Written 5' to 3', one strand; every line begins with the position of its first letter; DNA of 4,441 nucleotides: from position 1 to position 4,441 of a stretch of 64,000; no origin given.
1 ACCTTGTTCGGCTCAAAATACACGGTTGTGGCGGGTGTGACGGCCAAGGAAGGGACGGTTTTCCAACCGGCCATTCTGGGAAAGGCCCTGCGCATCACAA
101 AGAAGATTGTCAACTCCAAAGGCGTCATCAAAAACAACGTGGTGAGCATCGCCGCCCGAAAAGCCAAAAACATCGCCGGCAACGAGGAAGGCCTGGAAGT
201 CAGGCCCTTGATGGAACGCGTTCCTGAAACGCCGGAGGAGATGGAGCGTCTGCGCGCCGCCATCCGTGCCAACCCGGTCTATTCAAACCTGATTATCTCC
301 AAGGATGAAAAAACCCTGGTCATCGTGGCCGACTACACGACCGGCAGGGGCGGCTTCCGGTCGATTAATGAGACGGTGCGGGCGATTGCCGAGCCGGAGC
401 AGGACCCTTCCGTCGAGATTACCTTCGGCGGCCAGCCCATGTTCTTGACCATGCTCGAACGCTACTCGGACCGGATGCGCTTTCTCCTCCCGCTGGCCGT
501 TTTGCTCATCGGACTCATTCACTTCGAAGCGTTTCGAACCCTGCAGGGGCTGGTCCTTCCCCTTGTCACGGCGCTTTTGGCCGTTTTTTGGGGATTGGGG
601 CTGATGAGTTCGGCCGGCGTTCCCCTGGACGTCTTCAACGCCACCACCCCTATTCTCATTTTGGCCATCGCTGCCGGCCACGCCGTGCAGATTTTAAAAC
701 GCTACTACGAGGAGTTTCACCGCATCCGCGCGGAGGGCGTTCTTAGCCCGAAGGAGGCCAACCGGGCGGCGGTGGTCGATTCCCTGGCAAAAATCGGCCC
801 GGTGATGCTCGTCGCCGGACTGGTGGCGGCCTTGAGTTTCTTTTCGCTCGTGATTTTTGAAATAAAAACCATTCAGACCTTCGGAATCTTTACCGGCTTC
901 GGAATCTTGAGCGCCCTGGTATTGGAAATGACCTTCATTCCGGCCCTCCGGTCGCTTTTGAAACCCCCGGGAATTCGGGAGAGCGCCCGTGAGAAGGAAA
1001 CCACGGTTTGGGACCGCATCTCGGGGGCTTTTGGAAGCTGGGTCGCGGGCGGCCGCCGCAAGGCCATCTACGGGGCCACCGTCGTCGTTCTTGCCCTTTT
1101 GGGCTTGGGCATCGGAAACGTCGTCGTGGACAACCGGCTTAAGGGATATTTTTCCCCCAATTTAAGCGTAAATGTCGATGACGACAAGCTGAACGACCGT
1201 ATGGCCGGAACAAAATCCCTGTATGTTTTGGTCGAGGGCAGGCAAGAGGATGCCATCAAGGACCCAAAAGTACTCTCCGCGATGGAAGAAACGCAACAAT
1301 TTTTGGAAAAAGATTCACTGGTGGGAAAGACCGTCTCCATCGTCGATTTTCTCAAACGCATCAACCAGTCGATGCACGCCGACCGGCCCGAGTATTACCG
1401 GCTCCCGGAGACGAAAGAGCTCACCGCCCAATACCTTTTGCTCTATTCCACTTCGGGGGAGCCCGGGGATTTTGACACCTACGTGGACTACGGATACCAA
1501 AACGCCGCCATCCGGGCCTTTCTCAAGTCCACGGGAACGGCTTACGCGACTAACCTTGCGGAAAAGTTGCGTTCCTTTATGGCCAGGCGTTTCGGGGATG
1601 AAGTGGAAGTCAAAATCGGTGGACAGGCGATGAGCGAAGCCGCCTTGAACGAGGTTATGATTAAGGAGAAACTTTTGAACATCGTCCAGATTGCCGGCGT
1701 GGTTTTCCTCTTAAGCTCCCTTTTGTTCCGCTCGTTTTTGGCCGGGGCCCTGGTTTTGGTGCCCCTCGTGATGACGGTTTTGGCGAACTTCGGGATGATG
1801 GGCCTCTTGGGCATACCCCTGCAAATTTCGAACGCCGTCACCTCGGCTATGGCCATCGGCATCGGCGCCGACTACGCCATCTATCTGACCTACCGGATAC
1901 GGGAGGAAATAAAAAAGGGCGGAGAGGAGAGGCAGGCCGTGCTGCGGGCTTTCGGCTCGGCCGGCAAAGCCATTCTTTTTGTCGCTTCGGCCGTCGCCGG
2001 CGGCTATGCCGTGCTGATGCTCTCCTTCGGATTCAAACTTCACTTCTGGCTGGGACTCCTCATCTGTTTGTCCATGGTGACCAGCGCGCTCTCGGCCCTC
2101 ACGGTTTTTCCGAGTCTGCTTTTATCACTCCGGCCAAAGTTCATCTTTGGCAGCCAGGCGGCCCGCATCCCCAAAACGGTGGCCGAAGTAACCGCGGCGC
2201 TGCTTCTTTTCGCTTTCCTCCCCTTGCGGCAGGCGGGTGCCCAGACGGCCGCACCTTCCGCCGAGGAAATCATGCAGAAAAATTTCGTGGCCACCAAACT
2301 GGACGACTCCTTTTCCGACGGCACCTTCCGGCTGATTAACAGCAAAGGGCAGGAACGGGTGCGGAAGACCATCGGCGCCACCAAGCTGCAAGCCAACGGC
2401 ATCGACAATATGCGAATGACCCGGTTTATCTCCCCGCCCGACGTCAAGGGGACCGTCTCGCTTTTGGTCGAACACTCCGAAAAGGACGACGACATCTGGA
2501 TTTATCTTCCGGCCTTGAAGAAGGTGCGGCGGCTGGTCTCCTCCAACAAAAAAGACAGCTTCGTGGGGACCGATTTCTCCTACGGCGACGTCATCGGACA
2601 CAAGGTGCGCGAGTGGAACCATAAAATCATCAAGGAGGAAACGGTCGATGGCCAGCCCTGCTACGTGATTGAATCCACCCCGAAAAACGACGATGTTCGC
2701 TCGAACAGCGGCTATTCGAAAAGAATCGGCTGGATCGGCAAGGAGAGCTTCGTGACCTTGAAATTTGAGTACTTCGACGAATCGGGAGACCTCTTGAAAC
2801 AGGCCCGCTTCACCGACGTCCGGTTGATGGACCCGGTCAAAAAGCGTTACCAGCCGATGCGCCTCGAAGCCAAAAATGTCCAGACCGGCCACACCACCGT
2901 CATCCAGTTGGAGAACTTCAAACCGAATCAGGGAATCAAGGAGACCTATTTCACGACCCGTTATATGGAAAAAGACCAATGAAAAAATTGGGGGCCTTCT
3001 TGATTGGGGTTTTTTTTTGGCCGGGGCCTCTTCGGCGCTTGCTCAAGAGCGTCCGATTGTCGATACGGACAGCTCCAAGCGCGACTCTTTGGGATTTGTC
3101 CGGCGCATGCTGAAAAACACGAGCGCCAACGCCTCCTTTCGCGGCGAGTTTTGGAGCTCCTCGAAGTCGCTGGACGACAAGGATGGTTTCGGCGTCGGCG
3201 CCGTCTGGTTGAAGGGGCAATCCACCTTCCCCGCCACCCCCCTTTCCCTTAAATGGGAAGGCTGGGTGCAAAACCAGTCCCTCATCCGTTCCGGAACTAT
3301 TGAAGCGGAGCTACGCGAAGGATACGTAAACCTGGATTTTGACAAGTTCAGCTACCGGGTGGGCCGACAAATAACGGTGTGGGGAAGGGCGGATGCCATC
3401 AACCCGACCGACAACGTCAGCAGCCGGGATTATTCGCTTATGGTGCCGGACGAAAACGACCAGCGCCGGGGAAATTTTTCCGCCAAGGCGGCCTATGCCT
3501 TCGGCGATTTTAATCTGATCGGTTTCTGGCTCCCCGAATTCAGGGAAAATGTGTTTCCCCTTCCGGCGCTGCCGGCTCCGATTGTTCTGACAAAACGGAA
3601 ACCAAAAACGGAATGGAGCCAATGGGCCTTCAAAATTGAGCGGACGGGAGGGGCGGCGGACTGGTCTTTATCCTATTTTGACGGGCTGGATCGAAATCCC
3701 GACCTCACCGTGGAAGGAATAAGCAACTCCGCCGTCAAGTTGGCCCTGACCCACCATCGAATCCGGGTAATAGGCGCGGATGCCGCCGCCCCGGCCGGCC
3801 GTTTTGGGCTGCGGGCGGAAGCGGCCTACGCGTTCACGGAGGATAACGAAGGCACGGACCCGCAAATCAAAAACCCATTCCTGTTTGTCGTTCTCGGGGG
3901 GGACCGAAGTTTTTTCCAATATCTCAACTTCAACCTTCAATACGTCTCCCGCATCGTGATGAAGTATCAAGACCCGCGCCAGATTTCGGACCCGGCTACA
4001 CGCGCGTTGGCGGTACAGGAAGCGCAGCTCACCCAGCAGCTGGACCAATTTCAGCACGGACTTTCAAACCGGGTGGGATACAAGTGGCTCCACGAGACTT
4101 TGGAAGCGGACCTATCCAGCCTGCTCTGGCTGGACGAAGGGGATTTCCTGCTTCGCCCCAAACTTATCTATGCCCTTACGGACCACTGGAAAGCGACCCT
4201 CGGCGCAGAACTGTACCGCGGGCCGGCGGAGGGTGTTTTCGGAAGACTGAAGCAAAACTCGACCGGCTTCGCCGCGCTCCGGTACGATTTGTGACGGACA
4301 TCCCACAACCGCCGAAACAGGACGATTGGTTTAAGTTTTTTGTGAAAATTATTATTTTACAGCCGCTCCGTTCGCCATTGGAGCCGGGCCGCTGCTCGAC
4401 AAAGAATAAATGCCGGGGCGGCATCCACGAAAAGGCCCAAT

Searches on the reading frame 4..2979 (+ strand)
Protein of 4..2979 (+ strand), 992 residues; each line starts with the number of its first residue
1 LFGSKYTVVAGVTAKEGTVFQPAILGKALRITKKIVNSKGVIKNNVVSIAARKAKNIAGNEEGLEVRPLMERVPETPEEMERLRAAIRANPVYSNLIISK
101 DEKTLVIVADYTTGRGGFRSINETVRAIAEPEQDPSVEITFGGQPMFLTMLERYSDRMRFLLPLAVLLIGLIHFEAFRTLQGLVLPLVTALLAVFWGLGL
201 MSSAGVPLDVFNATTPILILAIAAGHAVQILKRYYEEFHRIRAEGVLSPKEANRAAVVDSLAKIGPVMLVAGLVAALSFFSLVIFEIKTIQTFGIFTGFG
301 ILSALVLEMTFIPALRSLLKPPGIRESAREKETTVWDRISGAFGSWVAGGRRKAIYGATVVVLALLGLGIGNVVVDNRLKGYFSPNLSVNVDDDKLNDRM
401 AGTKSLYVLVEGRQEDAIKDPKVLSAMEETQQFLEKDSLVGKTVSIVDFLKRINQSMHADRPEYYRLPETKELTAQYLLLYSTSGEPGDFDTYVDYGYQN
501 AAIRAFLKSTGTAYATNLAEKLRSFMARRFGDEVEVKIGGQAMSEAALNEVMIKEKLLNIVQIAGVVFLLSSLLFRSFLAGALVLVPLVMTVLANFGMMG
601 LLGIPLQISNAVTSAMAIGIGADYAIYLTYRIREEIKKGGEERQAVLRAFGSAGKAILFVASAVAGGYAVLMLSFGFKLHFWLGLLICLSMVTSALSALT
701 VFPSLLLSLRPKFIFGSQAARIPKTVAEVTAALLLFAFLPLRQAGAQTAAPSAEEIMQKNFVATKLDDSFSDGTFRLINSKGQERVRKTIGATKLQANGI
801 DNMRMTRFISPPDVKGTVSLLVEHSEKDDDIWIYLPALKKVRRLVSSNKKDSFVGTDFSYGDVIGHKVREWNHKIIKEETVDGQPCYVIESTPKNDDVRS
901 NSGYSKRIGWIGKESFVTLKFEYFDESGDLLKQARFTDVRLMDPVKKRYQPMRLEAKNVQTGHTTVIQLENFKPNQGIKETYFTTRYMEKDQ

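Call 98: search_protein_families(library=pfam, proteins=[window:4-2979:+])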
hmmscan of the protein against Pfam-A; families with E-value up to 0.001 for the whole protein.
window:4-2979:+ (992 aa): 6 families
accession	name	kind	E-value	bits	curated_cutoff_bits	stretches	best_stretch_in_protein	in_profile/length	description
PF17131.11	LolA_like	-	5.7e-59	199.3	30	1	803-990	4-184/184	Outer membrane lipoprotein-sorting protein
PF03176.21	MMPL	-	5.7e-52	177.2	20.5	2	508-708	93-301/333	MMPL family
PF07044.18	DUF1329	-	6.2e-11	42.6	23.1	1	772-851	108-192/368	Protein of unknown function (DUF1329)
PF12349.14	Sterol-sensing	-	5.9e-09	36.4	22.3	1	187-317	13-134/153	Sterol-sensing domain of SREBP cleavage-activation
PF02460.24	Patched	-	1.5e-08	35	23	1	184-315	32-153/156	Patched SSD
PF03888.20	MucB_RseB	-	0.00013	22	22.3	1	877-948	107-172/178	MucB/RseB N-terminal domain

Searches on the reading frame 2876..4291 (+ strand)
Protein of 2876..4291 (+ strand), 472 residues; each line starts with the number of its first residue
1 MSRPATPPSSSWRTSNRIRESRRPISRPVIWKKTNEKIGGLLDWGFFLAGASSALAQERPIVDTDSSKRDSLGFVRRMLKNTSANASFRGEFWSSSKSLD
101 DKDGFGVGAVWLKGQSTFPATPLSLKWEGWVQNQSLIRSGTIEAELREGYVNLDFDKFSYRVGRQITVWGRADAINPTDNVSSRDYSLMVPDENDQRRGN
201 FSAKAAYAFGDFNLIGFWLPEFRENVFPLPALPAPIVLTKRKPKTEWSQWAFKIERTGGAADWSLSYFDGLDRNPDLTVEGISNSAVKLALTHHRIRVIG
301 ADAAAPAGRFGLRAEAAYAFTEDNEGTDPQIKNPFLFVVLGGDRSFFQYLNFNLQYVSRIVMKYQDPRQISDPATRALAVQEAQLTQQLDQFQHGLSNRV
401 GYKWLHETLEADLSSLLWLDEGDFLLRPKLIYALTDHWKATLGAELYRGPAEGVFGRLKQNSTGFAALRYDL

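Call 98: search_protein_families(library=pfam, proteins=[window:2876-4291:+])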
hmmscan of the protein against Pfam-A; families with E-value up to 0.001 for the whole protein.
window:2876-4291:+ (472 aa): 1 family
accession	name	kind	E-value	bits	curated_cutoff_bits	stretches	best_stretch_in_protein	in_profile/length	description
PF06980.17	DUF1302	-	2.8e-05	23.8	23.2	0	143-273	143-248/541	Protein of unknown function (DUF1302)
